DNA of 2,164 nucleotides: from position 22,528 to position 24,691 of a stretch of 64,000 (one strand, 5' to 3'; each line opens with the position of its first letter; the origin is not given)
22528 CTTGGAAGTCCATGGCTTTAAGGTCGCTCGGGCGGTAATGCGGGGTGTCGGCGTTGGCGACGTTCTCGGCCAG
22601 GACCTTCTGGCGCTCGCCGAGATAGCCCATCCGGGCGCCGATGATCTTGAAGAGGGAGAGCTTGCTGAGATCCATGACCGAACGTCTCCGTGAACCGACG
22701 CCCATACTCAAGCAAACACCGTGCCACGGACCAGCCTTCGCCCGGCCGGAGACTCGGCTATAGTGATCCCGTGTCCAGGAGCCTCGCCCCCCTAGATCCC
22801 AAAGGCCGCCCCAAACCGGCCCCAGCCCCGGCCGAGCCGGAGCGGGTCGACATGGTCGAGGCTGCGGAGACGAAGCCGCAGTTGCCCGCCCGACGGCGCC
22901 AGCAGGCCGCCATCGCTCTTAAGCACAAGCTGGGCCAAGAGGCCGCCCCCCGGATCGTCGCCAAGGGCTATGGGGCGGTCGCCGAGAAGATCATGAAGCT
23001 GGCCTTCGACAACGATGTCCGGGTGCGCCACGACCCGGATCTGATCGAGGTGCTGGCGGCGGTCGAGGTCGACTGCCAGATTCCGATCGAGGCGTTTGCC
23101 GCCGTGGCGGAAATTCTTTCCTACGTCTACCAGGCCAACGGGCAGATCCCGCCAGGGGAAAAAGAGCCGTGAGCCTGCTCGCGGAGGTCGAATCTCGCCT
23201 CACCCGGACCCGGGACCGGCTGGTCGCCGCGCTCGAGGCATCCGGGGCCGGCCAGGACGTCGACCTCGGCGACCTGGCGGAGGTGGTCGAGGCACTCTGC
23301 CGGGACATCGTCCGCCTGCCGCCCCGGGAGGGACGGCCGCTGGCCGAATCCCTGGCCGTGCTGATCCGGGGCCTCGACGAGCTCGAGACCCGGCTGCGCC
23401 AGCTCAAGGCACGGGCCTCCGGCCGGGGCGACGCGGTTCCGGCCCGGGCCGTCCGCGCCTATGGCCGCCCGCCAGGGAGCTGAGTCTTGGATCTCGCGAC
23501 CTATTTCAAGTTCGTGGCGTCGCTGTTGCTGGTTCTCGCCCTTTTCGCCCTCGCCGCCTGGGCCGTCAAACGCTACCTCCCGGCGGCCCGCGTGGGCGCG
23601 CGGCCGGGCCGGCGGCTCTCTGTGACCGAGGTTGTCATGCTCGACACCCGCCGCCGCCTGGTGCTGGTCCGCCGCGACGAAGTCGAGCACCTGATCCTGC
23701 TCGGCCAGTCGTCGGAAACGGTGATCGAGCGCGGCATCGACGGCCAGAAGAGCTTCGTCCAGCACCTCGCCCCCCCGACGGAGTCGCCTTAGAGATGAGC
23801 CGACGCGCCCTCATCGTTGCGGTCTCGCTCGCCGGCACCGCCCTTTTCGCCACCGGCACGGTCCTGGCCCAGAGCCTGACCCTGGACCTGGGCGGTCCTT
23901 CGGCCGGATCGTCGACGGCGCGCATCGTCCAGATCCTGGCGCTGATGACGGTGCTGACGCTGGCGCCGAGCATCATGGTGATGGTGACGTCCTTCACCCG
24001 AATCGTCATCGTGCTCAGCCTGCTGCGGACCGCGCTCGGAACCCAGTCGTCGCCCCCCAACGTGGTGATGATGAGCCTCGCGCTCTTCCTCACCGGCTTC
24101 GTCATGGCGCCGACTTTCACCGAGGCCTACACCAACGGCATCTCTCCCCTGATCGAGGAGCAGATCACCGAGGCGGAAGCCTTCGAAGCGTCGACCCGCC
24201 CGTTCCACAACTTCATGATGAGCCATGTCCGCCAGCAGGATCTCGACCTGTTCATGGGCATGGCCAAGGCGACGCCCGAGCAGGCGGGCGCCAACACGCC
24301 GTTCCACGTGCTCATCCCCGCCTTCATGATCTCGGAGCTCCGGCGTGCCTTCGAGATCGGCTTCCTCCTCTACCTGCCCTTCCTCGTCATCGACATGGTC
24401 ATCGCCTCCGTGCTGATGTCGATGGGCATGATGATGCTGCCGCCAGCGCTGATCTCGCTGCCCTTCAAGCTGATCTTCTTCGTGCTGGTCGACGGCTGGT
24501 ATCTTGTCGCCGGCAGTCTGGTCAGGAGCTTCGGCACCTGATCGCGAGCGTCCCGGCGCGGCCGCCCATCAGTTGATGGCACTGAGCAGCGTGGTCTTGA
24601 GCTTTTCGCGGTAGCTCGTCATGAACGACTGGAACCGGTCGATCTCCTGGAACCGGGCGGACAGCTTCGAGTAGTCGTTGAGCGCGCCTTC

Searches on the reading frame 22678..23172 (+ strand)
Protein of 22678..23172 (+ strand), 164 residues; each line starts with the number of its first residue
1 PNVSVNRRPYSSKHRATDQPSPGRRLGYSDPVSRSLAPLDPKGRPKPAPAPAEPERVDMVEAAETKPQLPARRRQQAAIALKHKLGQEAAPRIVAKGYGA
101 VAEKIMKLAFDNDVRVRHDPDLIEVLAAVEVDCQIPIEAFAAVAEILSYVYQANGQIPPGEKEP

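Call 22: search_protein_families(library=pfam, proteins=[window:22678-23172:+], max_evalue=0.001)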
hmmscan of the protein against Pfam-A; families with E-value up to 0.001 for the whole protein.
window:22678-23172:+ (164 aa): 1 family
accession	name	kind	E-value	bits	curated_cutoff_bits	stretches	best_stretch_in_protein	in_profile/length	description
PF01312.24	Bac_export_2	-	4.2e-15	56.3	24.4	1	77-150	261-335/335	FlhB HrpN YscU SpaS Family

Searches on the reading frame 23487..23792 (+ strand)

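Call 67: search_protein_families(library=pfam, proteins=[window:23487-23792:+], max_evalue=0.01)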
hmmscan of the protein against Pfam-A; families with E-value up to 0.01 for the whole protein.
window:23487-23792:+ (101 aa): 1 family
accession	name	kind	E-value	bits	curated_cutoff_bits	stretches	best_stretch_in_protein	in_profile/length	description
PF04347.18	FliO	-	5.6e-07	30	22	1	25-79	1-55/91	Flagellar biosynthesis protein, FliO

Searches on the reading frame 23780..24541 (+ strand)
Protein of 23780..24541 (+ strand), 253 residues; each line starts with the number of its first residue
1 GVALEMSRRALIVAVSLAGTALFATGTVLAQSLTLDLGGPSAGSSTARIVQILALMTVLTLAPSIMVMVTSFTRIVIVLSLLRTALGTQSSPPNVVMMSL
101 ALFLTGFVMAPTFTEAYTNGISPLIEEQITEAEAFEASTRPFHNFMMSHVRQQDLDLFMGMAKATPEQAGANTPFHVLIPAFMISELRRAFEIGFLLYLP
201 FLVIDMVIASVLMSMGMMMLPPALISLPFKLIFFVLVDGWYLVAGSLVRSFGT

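Call 67: search_protein_families(library=pfam, proteins=[window:23780-24541:+], max_evalue=0.01)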
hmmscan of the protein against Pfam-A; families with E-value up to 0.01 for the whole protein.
window:23780-24541:+ (253 aa): 1 family
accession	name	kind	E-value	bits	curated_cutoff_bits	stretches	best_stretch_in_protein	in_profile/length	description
PF00813.25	FliP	-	5.4e-81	271.5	26.9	1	55-247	1-191/191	FliP family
